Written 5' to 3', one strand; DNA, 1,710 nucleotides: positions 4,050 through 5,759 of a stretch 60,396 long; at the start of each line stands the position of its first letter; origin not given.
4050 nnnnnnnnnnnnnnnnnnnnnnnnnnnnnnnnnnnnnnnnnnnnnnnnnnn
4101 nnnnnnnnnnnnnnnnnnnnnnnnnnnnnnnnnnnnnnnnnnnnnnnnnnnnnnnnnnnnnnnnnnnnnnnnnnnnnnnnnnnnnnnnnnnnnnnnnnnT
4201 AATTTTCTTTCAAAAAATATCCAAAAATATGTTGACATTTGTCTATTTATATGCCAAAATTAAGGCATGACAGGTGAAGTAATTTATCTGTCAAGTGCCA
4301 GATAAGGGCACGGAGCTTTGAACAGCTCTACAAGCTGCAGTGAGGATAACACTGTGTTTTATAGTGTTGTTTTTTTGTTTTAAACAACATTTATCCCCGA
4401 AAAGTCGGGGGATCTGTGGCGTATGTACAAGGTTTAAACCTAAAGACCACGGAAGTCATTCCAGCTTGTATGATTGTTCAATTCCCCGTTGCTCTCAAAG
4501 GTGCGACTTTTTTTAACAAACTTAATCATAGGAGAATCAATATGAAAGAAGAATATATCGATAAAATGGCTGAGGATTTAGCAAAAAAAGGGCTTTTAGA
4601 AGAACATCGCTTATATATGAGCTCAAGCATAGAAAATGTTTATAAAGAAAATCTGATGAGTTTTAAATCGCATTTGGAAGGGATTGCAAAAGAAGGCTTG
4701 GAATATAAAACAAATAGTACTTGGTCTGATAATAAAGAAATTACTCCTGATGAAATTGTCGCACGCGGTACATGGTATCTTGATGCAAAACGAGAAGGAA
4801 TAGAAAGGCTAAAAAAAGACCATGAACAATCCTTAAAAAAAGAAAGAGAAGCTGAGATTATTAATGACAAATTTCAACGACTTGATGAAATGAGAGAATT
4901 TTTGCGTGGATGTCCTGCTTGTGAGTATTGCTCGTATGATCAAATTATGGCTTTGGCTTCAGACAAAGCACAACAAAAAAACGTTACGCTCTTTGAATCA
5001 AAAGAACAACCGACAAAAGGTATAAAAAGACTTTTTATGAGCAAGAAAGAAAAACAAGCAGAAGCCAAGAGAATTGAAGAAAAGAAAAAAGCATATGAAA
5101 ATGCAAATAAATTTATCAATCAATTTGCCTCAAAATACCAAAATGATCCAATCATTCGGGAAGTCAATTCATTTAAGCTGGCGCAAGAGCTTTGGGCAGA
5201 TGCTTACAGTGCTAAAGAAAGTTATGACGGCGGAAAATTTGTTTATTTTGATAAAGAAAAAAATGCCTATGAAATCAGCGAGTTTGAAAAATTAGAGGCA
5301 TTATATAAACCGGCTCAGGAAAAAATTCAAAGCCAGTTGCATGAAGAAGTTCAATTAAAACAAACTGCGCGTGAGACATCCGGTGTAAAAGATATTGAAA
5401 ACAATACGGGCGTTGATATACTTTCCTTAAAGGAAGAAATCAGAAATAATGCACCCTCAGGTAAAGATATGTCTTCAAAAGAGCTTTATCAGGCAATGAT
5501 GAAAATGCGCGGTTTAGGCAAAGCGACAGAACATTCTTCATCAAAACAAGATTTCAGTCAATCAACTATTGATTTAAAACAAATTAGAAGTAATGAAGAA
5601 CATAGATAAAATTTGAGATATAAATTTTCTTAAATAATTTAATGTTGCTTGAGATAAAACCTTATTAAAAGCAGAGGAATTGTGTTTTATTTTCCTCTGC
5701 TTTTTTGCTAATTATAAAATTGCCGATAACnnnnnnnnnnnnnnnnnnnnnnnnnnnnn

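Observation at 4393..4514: Attenuator logic in the leader: one G-rich strand can pair with either of two C-rich strands, and the two C-rich strands co-vary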

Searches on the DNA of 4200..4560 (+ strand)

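Call 13: search_rna_families(source=window, start=4200, end=4560, threshold=evalue, max_evalue=10, show_alignments=3)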
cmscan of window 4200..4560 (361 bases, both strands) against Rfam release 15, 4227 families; matches with E-value up to 10: 4.
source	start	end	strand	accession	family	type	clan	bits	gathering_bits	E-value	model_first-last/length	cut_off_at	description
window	4203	4319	-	RF00121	MicC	Gene; sRNA;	-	19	90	2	1-123/123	no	MicC RNA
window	4351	4482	+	RF01859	Phe_leader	Cis-reg; leader;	-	18.5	55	1.2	1-125/125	no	Phenylalanine leader peptide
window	4340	4398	-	RF03339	mir-3047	Gene; miRNA;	-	14.5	53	5.7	1-61/61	no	mir-3047 microRNA precursor family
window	4311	4338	+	RF02089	CLRN1-AS1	Gene; lncRNA;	-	10.2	48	3.4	1-79/79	no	CLRN1 antisense RNA 1 conserved region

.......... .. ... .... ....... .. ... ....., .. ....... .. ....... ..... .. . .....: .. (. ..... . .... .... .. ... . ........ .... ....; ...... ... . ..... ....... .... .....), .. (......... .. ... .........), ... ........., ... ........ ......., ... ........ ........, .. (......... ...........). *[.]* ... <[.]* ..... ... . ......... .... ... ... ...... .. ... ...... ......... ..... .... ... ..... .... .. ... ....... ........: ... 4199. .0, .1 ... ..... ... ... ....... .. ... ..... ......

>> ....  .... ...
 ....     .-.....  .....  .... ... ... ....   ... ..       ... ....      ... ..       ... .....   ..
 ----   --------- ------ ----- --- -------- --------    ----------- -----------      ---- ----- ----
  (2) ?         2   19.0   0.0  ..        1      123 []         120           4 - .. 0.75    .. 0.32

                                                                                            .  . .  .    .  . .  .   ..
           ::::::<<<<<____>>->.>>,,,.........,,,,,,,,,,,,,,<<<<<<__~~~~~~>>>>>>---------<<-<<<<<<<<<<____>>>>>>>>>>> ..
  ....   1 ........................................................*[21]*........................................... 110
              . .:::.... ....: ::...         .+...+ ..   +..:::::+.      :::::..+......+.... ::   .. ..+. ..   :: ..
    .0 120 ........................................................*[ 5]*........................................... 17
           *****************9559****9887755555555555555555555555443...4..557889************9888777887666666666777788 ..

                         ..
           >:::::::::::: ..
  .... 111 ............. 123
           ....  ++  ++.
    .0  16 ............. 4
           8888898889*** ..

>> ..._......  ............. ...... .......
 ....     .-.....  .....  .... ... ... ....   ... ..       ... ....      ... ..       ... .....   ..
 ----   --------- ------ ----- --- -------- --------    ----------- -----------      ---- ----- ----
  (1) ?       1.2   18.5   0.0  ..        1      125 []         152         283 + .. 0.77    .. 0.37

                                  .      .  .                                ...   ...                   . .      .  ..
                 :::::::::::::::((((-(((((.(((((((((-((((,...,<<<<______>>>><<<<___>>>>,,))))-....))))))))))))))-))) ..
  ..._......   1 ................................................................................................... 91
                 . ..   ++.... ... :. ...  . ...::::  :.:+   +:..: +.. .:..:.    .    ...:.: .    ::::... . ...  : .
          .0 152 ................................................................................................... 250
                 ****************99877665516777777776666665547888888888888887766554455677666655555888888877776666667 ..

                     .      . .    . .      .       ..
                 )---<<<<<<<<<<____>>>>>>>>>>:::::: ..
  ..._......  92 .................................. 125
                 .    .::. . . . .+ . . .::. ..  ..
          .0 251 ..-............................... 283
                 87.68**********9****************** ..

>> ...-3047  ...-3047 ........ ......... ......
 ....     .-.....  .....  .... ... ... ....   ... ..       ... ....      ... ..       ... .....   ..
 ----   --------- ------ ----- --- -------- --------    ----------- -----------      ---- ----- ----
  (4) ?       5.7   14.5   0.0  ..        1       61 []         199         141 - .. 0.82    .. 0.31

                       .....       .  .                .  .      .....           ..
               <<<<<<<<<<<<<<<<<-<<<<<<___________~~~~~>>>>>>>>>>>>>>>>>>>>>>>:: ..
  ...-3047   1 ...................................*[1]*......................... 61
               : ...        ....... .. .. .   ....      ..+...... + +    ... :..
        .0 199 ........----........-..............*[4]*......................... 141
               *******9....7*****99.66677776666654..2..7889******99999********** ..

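Call 32: build_rna_model(alignment_id=A2, structure=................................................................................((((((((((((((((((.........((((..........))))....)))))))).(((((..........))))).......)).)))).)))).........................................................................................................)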
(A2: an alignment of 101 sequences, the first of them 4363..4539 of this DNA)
Model R1 built from alignment A2 (101 sequences, 282 columns); structure: as given.
model positions 177; base pairs 27; branch points 1; effective number of sequences 4.08; information 0.59 bits per position. Calibrated on 0.2 Mb of random sequence (short: E-values are rough).
structure used (alignment columns):
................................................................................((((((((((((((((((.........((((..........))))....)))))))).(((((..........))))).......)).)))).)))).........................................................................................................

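Call 34: search_with_rna_model(model_id=R1, sources=[window, L001, L002, L003, L004, L005, L006, L007, L008, L009, L010, L011, L012, L013, L014, L015, L016, L017, L018, L019, L020, L021, L022, L023, L024, L025, L026, L027, L028, L029, L030, L031, L032, L033, L034, L035, L036, L037, L038, L039, L040, L041, L042, L043, L044, L045, L046, L047, L048, L049, L050, L051, L052, L053, L054, L055, L056, L057, L058, L059, L060, L061, L062, L063, L064, L065, L066, L067, L068, L069, L070, L071, L072, L073, L074, L075, L076, L077, L078, L079, L080, L081, L082, L083, L084, L085, L086, L087, L088, L089, L090, L091, L092, L093, L094, L095, L096, L097, L098, L099], max_evalue=1)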
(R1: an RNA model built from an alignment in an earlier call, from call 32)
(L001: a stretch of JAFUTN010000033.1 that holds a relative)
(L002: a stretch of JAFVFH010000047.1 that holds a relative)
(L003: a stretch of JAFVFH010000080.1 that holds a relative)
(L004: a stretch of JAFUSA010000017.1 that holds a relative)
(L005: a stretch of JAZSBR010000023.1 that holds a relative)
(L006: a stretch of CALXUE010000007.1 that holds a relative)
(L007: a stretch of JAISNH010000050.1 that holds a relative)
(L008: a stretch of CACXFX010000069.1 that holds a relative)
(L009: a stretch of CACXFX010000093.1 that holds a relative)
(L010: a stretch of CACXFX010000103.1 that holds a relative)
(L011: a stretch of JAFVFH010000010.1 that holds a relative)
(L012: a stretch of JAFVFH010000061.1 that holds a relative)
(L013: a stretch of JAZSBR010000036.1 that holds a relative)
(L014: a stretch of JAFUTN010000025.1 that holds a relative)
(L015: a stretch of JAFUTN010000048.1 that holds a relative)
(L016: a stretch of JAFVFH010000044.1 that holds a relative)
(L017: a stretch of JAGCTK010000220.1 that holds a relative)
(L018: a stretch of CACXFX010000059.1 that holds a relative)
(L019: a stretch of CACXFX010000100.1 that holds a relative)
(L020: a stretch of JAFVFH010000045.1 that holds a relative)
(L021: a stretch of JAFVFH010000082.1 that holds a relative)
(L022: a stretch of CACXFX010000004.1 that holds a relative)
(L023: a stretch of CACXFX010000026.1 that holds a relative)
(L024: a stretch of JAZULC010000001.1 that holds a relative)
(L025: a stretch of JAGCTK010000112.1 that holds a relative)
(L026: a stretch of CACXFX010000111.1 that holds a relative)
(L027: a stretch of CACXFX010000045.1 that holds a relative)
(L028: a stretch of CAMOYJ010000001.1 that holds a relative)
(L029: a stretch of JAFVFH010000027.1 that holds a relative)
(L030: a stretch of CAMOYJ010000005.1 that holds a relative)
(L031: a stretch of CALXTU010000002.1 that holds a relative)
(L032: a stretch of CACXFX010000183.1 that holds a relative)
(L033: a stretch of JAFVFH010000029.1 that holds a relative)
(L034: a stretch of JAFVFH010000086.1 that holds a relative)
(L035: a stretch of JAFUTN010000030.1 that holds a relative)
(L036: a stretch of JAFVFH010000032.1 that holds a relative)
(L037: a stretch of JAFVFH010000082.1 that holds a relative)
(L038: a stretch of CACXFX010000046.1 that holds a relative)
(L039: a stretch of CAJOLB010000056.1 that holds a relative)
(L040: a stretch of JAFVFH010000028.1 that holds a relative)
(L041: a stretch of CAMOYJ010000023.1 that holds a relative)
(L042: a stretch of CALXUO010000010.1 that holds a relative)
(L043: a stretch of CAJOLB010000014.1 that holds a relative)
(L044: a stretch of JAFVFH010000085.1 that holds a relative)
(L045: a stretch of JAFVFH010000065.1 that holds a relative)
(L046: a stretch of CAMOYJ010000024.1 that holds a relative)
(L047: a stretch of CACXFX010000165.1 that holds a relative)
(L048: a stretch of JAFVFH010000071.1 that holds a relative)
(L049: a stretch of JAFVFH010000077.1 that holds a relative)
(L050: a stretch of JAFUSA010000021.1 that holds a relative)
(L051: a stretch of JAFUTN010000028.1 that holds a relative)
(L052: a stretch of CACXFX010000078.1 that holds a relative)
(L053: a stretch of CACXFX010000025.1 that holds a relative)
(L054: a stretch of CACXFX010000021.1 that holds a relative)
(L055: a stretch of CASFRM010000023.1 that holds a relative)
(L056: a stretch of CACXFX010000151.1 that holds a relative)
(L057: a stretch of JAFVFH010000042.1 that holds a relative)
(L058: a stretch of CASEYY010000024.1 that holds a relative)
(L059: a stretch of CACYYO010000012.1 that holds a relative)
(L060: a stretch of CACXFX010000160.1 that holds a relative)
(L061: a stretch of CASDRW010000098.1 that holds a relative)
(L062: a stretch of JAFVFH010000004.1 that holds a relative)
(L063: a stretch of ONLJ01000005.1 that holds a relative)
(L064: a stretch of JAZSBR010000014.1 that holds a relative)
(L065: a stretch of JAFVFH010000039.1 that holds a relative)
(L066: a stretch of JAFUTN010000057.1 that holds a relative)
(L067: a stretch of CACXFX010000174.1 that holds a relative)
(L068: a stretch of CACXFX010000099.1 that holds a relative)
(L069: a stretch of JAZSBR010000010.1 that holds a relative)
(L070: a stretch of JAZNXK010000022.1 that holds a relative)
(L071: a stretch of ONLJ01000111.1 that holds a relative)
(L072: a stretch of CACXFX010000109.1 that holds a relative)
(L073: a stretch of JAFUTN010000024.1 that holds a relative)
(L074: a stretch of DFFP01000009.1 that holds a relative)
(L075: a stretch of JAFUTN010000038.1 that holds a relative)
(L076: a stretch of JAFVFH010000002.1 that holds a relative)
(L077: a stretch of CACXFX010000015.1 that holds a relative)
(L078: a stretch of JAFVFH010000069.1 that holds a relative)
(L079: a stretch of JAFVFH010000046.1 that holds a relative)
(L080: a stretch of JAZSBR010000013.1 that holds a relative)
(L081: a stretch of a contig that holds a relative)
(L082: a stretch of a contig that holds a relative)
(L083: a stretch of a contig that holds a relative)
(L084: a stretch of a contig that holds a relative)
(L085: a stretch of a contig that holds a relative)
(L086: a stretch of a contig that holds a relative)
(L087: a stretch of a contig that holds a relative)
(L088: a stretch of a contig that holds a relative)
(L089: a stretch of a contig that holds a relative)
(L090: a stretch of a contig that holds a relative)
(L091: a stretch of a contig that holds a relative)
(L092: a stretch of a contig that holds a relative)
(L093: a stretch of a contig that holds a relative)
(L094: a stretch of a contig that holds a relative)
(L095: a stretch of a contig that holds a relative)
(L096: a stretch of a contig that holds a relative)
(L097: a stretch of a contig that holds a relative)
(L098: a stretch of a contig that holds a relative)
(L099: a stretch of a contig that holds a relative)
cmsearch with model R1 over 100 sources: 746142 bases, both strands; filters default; matches with E-value up to 1: 123.
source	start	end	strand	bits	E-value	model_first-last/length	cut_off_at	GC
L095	5737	5916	+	164.3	1e-35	1-177/177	no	0.37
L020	2682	2858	+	160.5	8.8e-35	1-177/177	no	0.37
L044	3607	3781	+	160.1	1e-34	1-177/177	no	0.39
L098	7797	7974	-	157.9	3.5e-34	1-177/177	no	0.34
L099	2146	2323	+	156.3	8.7e-34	1-177/177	no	0.42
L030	6633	6808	-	155.7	1.2e-33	1-177/177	no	0.41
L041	7557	7743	-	154.8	1.9e-33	1-177/177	no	0.36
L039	404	581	+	154.8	2e-33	1-177/177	no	0.42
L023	5533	5708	+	154.1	2.9e-33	1-177/177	no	0.38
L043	3344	3523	-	153.6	3.8e-33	1-177/177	no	0.38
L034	2385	2560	-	153.4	4.1e-33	1-177/177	no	0.36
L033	3633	3808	-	153.2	4.6e-33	1-177/177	no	0.38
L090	5647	5825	+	153.1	5e-33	1-177/177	no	0.39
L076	7805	7983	+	152.6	6.6e-33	1-177/177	no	0.37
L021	4387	4564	-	152.1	8.3e-33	1-177/177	no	0.36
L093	244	422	-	152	9.2e-33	1-177/177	no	0.41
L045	6630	6804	-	151.9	9.4e-33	1-177/177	no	0.39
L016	1176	1355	-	151.1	1.5e-32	1-177/177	no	0.38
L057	4026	4203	-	150.7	1.8e-32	1-177/177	no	0.39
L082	6488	6664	-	148.1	7.4e-32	1-177/177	no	0.39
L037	1332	1510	-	147.7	9.4e-32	1-177/177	no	0.38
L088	3185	3352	+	146.4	1.9e-31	1-177/177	no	0.38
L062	376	554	-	145.4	3.3e-31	1-177/177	no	0.4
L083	4345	4523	-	144.5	5.3e-31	1-177/177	no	0.39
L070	384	563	+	144.5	5.5e-31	1-177/177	no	0.37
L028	6857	7032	+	144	7.3e-31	1-177/177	no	0.38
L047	5508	5683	-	143.8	7.7e-31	1-177/177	no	0.38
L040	607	781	+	143.8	7.9e-31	1-177/177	no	0.38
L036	6663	6845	-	143.6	8.7e-31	1-177/177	no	0.37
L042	5476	5661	+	143.5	9.2e-31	1-177/177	no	0.38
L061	1628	1815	-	142.3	1.8e-30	1-177/177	no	0.38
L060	3468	3640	+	141.3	3.1e-30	1-177/177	no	0.36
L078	1454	1634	-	140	6.4e-30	1-177/177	no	0.41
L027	411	584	+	139.8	7.1e-30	1-177/177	no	0.39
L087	542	718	-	139.5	8.5e-30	1-177/177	no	0.35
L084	1854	2041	-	138.6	1.4e-29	1-177/177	no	0.4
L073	6941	7108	+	138.3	1.6e-29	1-177/177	no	0.38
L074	5677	5856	-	137.7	2.2e-29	1-177/177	no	0.41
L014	5546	5718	+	137.3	2.8e-29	1-177/177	no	0.36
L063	1716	1882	-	137.1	3.1e-29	1-177/177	no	0.37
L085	3931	4098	+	136.9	3.5e-29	1-177/177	no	0.4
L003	2375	2535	+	136.5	4.4e-29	1-177/177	no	0.39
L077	87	258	-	135.9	6e-29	1-177/177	no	0.36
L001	1124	1307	-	135.8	6.2e-29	1-177/177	no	0.37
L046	6709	6885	-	135.1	9.4e-29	1-177/177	no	0.45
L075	4955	5124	-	134.7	1.1e-28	1-177/177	no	0.33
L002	2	164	+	134.5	1.3e-28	1-177/177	no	0.39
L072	4336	4499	-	134.2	1.5e-28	1-177/177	no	0.4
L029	2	164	+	133.9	1.8e-28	1-177/177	no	0.4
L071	2087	2253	-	133.9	1.8e-28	1-177/177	no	0.4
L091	1450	1623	-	133.5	2.2e-28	1-177/177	no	0.35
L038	876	1036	-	133.2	2.7e-28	1-177/177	no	0.35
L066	3113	3278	+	132.6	3.6e-28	1-177/177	no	0.41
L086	2547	2715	+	132.4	4e-28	1-177/177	no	0.4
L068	1563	1740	-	132.2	4.6e-28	1-177/177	no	0.43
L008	7703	7866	+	132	5.1e-28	1-177/177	no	0.37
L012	7674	7839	-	132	5.1e-28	1-177/177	no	0.41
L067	1675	1844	+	131.6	6.1e-28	1-177/177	no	0.4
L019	182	351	+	131.2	7.9e-28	1-177/177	no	0.36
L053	3166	3329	-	131.1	8.1e-28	1-177/177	no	0.34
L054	4978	5145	-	131.1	8.4e-28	1-177/177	no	0.39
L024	5863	6036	+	130.9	9.3e-28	1-177/177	no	0.33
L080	262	437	-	130.5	1.2e-27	1-177/177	no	0.38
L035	6110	6292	-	130.4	1.2e-27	1-177/177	no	0.39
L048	5039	5201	-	130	1.5e-27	1-177/177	no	0.45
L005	6061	6232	+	129.9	1.6e-27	1-177/177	no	0.39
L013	2117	2286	+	129.9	1.6e-27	1-177/177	no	0.35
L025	5758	5930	-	129.6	1.9e-27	1-177/177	no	0.4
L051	3121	3284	-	129.1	2.5e-27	1-177/177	no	0.35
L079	4214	4376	+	128.8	2.9e-27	1-177/177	no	0.41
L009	5734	5909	+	128.6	3.2e-27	1-177/177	no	0.39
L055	7611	7797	-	128.1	4.3e-27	1-177/177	no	0.41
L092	186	354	+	128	4.4e-27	1-177/177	no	0.42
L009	3954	4123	-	127.6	5.5e-27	1-177/177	no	0.37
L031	5043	5225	-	127.5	6e-27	1-177/177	no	0.44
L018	2322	2492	-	126.6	9.7e-27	1-177/177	no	0.44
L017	6469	6629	-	126.3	1.1e-26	1-177/177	no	0.42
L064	528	703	+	126.1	1.3e-26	1-177/177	no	0.38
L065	4870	5036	+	125.7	1.6e-26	1-177/177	no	0.46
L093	2853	3018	-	124.9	2.5e-26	1-177/177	no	0.4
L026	2682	2849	-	124.4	3.2e-26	1-177/177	no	0.38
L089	5324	5496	-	123.9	4.3e-26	1-177/177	no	0.39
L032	6567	6732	+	122.3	1e-25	1-177/177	no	0.42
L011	5009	5178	+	122.3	1e-25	1-177/177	no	0.43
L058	4472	4662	+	120.2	3.2e-25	1-177/177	no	0.41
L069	167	342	-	119.5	4.6e-25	1-177/177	no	0.38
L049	4918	5079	-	119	6.3e-25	1-177/177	no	0.43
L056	1278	1455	+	117.2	1.6e-24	1-177/177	no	0.4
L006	6539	6707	+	116.5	2.4e-24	1-177/177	no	0.38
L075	3450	3618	-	115.9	3.4e-24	1-177/177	no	0.4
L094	3862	4031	-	114.1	8.8e-24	1-177/177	no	0.33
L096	4956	5132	-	112.8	1.8e-23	1-177/177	no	0.4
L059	3226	3404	-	112.5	2.1e-23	1-177/177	no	0.39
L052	660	834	+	112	2.8e-23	1-177/177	no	0.46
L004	2605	2784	+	111.8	3.2e-23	1-177/177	no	0.4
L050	3151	3320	+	111.6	3.6e-23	1-177/177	no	0.38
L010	2248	2393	+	109.7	9.9e-23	1-147/177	3'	0.43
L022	6779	6901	+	108.9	1.6e-22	1-126/177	3'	0.39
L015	100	270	+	106.1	7.2e-22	1-177/177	no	0.32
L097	6189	6345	+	105.5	9.9e-22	1-177/177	no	0.45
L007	4128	4299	-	99.1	3.3e-20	1-177/177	no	0.45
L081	5791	5912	-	93.2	8.3e-19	57-177/177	5'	0.34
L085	6829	6995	+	35.6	3.8e-05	1-177/177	no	0.4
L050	7281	7440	+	32.7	0.00019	1-177/177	no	0.39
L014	4226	4381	+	32.1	0.00027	1-177/177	no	0.41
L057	7502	7685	+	27.2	0.0038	1-177/177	no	0.38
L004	7840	8000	+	20.5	0.15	1-177/177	no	0.37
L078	83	233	-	19.6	0.25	1-177/177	no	0.35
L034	5628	5708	+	19.2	0.3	1-177/177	no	0.28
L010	704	826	-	19.2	0.3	1-177/177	no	0.33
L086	7128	7283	-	18.7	0.4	1-177/177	no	0.35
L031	5636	5714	+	18.6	0.43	1-177/177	no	0.41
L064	6992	7151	-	18.1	0.57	1-177/177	no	0.36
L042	211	346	+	18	0.58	1-177/177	no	0.36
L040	6031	6127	+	17.9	0.61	1-177/177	no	0.34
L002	6735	6906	+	17.4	0.8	1-177/177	no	0.38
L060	2608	2700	+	17.1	0.95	1-177/177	no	0.28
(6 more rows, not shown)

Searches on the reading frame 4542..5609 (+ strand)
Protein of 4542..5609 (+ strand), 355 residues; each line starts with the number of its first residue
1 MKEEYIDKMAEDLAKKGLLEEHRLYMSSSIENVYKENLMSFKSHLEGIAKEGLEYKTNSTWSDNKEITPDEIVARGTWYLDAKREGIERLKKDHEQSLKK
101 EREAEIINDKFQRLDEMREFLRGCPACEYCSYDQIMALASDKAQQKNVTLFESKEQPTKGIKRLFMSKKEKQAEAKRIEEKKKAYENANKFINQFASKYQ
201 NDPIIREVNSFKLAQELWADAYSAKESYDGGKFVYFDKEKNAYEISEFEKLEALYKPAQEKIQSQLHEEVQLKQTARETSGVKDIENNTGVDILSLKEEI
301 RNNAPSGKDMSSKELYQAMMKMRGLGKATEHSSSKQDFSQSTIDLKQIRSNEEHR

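Call 22: search_protein_families(library=pfam, proteins=[window:4542-5609:+], max_evalue=0.01)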
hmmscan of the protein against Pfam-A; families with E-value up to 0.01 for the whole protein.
window:4542-5609:+ (355 aa): 0 families

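Call 53: search_protein_families(library=pfam, alignment_id=A4, max_evalue=0.001)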
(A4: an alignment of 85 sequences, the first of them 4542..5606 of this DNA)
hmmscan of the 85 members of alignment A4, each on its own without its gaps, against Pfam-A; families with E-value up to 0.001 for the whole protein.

A. member 1, window:4542-5606:+ (355 aa): 0 families

B. families by the number of members that match (of 85 scanned): 24 families
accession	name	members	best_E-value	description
PF13306.12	LRR_5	49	9.2e-70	BspA type Leucine rich repeat region (6 copies)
PF13855.12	LRR_8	9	1.6e-15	Leucine rich repeat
PF05307.16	Bundlin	4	2.7e-16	Bundlin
PF08805.16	PilS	4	9.7e-14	PilS N terminal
PF01381.28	HTH_3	3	1.3e-12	Helix-turn-helix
PF05593.20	RHS_repeat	3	1.4e-06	RHS Repeat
PF13413.12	HTH_25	3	7.8e-05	Helix-turn-helix domain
PF07661.19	MORN_2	2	4.1e-46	MORN repeat variant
PF07699.19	Ephrin_rec_like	2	2.5e-16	Tyrosine-protein kinase ephrin type A/B receptor-like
PF01757.29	Acyl_transf_3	2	4e-13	Acyltransferase domain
PF23091.2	TNFR_ELAPOR1_6th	2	5.5e-10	ELAPOR1-like, TNF receptor-like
PF12844.13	HTH_19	2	0.00012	Helix-turn-helix domain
PF00884.28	Sulfatase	1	8.5e-26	Sulfatase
PF07562.20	NCD3G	1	2.9e-10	Nine Cysteines Domain of family 3 GPCR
PF13847.12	Methyltransf_31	1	4.1e-10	Methyltransferase domain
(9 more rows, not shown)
